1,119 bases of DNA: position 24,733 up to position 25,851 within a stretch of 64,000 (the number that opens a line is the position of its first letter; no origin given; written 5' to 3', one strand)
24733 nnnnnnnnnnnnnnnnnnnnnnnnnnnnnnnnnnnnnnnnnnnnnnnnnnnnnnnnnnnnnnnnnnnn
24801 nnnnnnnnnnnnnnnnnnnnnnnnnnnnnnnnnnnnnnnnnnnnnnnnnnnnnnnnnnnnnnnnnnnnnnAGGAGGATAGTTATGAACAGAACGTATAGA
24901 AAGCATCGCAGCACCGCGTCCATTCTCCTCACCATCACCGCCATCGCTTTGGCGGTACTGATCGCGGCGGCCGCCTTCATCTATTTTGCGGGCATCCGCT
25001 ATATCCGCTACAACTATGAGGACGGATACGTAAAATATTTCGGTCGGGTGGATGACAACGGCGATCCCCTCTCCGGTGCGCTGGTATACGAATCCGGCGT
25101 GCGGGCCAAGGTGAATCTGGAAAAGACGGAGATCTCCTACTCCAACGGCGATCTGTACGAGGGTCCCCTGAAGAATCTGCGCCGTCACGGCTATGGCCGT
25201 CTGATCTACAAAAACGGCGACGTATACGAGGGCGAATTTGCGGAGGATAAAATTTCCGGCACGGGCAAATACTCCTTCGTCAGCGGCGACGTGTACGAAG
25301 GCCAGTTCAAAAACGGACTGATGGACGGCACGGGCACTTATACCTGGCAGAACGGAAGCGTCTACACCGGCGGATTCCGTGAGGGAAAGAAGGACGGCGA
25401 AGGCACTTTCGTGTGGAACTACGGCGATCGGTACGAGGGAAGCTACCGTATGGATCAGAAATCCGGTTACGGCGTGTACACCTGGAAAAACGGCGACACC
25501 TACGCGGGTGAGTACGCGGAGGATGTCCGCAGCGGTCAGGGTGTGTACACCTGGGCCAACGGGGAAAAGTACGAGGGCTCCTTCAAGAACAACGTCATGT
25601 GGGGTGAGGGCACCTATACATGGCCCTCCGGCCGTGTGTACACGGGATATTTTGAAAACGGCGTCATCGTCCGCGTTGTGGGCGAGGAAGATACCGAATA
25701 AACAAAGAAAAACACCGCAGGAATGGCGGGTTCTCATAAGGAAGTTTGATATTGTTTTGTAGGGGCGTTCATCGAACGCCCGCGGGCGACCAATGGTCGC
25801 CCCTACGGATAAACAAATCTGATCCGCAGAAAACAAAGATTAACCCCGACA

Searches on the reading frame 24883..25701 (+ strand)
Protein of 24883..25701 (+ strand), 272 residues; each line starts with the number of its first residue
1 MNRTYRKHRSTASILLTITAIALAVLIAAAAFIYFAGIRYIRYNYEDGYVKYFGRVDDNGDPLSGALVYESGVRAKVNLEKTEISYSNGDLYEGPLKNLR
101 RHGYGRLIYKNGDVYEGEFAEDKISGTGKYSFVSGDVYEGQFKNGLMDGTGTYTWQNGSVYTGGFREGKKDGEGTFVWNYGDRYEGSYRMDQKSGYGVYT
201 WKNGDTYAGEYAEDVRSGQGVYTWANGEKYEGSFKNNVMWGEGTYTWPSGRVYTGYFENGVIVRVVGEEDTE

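Call 52: search_protein_families(library=pfam, proteins=[window:24883-25701:+], max_evalue=0.01)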
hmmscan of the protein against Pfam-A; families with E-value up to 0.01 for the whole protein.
window:24883-25701:+ (272 aa): 1 family
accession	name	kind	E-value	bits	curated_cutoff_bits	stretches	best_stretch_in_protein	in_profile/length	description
PF02493.26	MORN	-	7.9e-43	142.2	22.5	5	138-160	1-23/23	MORN repeat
